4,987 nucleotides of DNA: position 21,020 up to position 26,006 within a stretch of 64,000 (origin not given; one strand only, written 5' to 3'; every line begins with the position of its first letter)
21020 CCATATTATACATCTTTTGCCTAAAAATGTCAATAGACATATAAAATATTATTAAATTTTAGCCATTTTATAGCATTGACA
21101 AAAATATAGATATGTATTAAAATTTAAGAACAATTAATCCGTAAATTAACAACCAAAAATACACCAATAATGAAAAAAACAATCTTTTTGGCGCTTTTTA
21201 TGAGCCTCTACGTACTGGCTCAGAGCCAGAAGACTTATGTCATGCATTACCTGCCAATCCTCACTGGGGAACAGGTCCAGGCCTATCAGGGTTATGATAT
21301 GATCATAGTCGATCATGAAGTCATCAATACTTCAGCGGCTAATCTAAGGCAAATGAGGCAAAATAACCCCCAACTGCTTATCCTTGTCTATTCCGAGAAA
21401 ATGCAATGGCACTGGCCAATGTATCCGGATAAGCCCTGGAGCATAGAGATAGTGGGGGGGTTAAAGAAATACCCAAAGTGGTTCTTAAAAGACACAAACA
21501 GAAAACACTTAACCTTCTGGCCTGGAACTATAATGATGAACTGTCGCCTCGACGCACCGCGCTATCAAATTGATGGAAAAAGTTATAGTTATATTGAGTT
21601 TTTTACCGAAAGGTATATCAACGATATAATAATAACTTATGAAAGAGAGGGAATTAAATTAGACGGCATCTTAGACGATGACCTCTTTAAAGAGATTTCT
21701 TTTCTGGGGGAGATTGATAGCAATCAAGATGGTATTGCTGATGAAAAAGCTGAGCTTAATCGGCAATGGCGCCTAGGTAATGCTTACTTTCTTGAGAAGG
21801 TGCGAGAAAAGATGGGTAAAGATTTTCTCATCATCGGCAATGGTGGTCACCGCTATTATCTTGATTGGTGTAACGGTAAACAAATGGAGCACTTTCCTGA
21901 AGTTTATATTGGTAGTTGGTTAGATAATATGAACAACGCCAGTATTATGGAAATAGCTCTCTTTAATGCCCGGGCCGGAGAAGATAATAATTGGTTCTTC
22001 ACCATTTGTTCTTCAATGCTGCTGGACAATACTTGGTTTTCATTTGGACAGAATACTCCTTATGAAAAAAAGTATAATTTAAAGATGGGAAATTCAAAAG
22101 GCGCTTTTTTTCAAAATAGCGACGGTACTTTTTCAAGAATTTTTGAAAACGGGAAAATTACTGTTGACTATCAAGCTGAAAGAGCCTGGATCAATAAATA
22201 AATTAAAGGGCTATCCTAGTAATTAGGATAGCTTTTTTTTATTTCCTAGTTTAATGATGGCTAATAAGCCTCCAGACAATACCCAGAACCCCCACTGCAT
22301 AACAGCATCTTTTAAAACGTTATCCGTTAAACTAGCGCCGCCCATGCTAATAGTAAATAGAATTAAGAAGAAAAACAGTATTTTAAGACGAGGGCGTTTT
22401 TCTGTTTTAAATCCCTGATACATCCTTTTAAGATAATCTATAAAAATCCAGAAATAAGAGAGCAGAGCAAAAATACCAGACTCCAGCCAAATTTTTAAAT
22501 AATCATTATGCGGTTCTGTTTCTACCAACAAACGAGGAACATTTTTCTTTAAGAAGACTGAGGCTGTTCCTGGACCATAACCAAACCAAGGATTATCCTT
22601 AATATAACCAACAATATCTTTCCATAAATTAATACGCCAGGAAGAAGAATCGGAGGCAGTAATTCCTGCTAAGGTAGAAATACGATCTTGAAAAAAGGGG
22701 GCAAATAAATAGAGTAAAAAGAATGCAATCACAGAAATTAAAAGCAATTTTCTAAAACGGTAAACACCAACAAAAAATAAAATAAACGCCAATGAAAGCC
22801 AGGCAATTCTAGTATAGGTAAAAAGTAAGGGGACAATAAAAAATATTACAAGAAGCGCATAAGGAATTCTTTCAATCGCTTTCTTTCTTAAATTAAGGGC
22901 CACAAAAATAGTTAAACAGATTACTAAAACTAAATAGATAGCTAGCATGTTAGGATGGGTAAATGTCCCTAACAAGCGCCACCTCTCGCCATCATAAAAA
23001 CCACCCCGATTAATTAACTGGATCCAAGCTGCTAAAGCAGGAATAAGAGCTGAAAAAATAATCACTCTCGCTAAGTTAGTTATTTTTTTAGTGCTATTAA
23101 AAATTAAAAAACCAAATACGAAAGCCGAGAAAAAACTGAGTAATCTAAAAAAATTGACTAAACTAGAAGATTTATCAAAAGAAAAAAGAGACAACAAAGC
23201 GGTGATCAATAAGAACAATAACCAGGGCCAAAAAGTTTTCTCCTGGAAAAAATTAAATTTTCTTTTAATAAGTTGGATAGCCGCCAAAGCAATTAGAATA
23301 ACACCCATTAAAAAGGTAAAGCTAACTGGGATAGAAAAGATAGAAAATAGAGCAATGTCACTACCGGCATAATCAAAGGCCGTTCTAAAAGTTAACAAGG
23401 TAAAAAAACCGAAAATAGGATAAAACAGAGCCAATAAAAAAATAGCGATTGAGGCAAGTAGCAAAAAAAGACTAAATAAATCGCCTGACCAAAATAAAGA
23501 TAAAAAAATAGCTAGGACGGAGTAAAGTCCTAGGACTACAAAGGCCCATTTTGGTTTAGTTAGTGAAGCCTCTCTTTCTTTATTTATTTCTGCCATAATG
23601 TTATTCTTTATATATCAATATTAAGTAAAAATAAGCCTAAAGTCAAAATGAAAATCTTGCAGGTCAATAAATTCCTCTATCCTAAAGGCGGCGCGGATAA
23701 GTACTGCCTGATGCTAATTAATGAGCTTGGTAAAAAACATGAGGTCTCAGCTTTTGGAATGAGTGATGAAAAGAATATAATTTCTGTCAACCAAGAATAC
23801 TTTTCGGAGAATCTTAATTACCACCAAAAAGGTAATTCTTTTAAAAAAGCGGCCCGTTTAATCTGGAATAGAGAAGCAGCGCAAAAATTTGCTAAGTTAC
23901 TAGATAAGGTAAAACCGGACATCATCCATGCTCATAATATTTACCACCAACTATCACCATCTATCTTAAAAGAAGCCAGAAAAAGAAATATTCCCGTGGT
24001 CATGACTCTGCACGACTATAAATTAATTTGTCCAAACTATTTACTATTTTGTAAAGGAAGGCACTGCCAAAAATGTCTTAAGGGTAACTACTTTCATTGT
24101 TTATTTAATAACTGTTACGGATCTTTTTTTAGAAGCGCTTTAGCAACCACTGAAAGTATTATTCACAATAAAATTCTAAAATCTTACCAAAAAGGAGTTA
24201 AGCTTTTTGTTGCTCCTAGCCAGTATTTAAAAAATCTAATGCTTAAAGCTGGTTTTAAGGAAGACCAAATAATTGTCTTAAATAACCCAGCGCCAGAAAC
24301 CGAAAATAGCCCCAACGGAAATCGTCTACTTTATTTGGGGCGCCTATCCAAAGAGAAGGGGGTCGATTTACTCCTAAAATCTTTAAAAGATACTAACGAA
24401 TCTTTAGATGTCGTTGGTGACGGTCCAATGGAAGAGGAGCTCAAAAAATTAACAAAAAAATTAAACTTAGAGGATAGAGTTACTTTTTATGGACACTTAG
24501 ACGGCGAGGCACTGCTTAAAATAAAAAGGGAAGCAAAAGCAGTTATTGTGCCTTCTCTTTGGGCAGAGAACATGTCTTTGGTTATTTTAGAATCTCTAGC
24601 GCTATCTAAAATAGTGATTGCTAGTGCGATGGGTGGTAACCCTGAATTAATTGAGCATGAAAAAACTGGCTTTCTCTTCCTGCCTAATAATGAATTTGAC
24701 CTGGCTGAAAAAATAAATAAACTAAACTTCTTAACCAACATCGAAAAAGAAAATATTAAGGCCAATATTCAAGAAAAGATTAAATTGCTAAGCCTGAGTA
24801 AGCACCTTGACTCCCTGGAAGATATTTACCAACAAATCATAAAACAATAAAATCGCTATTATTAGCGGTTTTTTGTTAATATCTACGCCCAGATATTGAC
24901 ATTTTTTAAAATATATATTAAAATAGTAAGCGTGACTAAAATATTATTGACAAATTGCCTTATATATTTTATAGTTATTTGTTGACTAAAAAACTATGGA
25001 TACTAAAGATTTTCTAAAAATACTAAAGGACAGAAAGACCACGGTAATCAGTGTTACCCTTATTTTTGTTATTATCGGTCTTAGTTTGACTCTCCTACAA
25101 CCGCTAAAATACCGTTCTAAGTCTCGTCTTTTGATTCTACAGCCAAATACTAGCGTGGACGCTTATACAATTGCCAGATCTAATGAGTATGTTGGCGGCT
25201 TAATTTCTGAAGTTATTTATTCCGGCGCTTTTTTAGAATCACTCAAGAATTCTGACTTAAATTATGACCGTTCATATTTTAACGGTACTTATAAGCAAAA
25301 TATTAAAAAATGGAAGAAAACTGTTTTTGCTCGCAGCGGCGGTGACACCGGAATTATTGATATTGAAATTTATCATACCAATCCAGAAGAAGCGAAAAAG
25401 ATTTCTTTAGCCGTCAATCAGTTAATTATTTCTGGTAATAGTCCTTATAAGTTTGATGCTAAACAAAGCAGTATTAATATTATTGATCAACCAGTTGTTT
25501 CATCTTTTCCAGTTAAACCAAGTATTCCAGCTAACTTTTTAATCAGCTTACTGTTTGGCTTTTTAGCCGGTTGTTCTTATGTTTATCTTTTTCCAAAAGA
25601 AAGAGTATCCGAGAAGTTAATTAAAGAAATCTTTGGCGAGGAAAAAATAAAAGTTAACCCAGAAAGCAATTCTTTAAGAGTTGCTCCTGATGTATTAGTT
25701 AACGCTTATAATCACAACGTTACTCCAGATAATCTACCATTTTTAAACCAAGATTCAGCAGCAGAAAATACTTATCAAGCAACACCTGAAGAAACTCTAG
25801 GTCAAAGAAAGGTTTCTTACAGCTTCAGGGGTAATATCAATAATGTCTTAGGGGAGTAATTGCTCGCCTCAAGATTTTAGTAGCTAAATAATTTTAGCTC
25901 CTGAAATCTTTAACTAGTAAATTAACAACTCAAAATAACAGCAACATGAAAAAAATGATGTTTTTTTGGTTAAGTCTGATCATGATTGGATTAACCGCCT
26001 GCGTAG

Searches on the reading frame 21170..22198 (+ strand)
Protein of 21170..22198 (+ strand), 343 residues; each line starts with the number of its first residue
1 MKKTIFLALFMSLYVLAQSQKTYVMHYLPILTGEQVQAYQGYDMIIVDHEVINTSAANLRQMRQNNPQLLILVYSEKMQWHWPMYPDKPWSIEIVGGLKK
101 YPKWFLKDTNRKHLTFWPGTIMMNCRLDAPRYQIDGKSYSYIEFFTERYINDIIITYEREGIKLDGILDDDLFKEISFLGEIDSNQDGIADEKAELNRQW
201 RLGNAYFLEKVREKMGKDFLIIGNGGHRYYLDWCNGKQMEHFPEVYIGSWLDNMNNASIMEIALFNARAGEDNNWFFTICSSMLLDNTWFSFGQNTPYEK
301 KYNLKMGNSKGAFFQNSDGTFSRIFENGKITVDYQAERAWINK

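Call 46: search_protein_families(library=pfam, proteins=[window:21170-22198:+], max_evalue=0.01)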
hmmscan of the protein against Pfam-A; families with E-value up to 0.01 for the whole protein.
window:21170-22198:+ (343 aa): 1 family
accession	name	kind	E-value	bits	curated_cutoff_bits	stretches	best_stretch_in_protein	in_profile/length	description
PF14885.12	GHL15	-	5e-15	56.6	27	1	64-328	2-270/271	Hypothetical glycosyl hydrolase family 15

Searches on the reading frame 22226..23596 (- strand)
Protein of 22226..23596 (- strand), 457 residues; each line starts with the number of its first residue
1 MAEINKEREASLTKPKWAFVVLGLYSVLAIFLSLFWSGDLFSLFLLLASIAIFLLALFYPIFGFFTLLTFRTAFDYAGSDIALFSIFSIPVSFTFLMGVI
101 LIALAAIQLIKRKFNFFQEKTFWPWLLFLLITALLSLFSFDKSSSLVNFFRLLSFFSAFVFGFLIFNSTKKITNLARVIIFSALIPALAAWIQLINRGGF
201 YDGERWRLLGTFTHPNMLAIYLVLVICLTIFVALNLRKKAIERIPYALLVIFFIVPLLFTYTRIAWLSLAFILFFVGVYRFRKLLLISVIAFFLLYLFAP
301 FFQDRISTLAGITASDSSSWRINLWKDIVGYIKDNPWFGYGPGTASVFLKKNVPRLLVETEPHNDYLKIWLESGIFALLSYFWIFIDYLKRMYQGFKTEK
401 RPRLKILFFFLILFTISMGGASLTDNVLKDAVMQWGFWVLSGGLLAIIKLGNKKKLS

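Call 46: search_protein_families(library=pfam, proteins=[window:22226-23596:-], max_evalue=0.01)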
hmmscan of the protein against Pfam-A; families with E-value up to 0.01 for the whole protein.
window:22226-23596:- (457 aa): 1 family
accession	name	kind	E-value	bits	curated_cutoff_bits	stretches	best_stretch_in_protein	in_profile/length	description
PF04932.20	Wzy_C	-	3.4e-24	85.8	31.7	1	249-382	2-149/149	O-Antigen ligase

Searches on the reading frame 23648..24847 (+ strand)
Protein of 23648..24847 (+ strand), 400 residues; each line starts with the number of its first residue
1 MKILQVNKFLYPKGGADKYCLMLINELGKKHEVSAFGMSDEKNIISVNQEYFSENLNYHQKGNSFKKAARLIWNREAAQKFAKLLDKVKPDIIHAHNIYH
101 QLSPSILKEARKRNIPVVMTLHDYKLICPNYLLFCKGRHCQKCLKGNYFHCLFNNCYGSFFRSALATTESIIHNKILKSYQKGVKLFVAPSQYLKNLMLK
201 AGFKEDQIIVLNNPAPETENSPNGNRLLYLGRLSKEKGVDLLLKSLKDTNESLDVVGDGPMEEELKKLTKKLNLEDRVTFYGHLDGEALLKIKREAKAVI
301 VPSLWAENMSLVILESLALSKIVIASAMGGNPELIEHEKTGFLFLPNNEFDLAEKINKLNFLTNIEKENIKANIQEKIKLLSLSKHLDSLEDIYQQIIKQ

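Call 46: search_protein_families(library=pfam, proteins=[window:23648-24847:+], max_evalue=0.01)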
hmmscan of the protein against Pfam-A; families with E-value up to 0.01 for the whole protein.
window:23648-24847:+ (400 aa): 7 families
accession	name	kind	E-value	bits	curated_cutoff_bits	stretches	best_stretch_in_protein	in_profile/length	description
PF00534.26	Glycos_transf_1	-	1.3e-36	126.1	26.4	1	222-359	13-155/172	Glycosyl transferases group 1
PF13692.12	Glyco_trans_1_4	-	8.4e-29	101.1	27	1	225-359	2-139/142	Glycosyl transferases group 1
PF13439.12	Glyco_transf_4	-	5.3e-16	59.5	28.5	1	14-214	2-165/170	Glycosyltransferase Family 4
PF13579.12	Glyco_trans_4_4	-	4.4e-07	30.8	29.7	1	14-139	1-103/158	Glycosyl transferase 4-like domain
PF08323.17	Glyco_transf_5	-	1.6e-06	28.4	22.7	1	47-124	87-170/239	Starch synthase catalytic domain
PF06925.17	MGDG_synth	-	6.1e-06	26.9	25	1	59-132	58-134/169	Monogalactosyldiacylglycerol (MGDG) synthase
PF13477.12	Glyco_trans_4_2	-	5.1e-05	23.9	23.4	1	48-122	37-107/139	Glycosyl transferase 4-like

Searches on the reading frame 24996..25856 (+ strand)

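Call 46: search_protein_families(library=pfam, proteins=[window:24996-25856:+], max_evalue=0.01)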
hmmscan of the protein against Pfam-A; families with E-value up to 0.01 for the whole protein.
window:24996-25856:+ (287 aa): 2 families
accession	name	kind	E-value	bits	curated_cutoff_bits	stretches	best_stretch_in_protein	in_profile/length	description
PF02706.20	Wzz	-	3.2e-05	24.6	25.5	1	3-55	5-55/91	Chain length determinant protein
PF13807.11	GNVR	-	5.9e-05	23.4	27.7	1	156-197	37-78/82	G-rich domain on putative tyrosine kinase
